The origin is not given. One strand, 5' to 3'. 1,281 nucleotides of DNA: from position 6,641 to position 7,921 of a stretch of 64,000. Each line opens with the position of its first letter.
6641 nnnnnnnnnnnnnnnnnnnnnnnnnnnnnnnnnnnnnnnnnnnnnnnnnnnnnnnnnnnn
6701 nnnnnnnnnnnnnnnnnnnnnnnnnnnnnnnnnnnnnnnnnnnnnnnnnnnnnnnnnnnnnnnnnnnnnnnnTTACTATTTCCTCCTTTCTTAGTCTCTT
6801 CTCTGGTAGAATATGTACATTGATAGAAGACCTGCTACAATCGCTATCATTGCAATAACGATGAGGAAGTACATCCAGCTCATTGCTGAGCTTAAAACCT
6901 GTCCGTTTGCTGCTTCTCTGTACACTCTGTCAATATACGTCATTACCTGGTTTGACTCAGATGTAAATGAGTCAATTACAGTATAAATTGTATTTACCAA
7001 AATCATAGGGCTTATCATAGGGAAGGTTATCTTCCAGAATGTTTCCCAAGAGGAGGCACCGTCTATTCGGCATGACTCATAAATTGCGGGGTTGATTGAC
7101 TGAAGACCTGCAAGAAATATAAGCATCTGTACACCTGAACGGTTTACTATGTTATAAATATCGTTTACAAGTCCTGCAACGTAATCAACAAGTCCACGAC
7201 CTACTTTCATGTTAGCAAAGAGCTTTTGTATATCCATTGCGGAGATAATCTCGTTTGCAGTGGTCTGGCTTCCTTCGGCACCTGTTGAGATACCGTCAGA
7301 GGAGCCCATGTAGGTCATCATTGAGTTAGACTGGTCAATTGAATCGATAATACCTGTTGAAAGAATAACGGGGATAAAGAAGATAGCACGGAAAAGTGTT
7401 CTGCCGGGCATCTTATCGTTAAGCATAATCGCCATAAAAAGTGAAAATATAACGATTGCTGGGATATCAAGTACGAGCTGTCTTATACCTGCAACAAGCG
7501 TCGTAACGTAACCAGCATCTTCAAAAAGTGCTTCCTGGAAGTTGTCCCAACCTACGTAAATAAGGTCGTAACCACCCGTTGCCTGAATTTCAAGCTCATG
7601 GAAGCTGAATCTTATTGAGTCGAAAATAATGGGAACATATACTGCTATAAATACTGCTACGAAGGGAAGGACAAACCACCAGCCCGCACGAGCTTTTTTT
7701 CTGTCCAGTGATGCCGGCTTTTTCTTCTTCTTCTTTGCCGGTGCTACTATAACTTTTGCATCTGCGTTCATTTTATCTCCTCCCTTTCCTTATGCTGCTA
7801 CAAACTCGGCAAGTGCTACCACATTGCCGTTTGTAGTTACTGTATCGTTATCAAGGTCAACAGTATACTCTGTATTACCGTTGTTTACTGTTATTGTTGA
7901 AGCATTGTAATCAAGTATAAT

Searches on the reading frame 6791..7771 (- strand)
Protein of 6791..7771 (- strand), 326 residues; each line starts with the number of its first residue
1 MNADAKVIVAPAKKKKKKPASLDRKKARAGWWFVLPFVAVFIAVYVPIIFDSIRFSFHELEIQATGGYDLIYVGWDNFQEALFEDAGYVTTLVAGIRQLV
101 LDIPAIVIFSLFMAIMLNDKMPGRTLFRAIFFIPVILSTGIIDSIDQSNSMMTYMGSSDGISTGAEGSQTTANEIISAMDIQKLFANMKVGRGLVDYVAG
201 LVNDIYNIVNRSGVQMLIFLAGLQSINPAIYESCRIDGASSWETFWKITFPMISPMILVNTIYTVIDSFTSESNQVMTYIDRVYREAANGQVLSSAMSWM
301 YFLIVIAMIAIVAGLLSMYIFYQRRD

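Call 5: search_protein_families(library=pfam, proteins=[window:6791-7771:-], max_evalue=0.01)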
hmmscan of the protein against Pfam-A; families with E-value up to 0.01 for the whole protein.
window:6791-7771:- (326 aa): 1 family
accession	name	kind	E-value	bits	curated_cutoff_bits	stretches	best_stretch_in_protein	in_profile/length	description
PF00528.27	BPD_transp_1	-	5.9e-13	49.4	26.4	1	216-323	69-180/184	Binding-protein-dependent transport system inner membrane component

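Call 6: search_protein_families(library=ncbifam, proteins=[window:6791-7771:-], max_evalue=0.01)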
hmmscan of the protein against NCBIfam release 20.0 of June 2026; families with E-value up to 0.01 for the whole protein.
window:6791-7771:- (326 aa): 13 families
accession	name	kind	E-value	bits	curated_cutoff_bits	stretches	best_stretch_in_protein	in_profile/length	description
NF007852.0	PRK10561.1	equivalog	1.2e-12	48.3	335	2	213-311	171-283/295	sn-glycerol-3-phosphate ABC transporter permease UgpA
NF040932.1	ABC_arch_GlcU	equivalog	7.8e-08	32.3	340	1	193-269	128-202/272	glucose ABC transporter permease GlcU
TIGR01581.1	Mo_ABC_porter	hypoth_equivalog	7.1e-06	25.7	210.3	1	221-266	124-169/225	ABC transporter permease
TIGR00969.1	3a0106s02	subfamily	8.2e-06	25.5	240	1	223-264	166-207/272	sulfate ABC transporter permease subunit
NF008232.0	PRK10999.1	equivalog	2.2e-05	23.4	392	1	216-256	390-432/520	maltose ABC transporter permease MalF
NF040931.1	ABC_arch_GlcT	equivalog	0.00011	21.9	360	1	210-311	153-264/278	glucose ABC transporter permease GlcT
NF008208.0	PRK10971.1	equivalog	0.00011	21.8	415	0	223-269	163-209/277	sulfate/thiosulfate ABC transporter permease CysT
TIGR03262.1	PhnU2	equivalog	0.00011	21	593.25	1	60-263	25-196/546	putative 2-aminoethylphosphonate ABC transporter permease subunit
TIGR02141.1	modB_ABC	equivalog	0.00025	20.8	182.6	1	223-262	103-142/208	molybdate ABC transporter permease subunit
NF008231.0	PRK10998.1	equivalog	0.00063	19.4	261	1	223-270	181-228/296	maltose ABC transporter permease MalG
NF006939.0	PRK09421.1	equivalog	0.00078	18.9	262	1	223-297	116-186/230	molybdate ABC transporter permease subunit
TIGR02139.1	permease_CysT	equivalog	0.0028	17.3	246.1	1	223-260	155-192/265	sulfate ABC transporter permease subunit CysT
NF040839.1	tungstate_WtpB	equivalog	0.003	17.2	340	1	189-265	116-190/251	tungstate ABC transporter permease WtpB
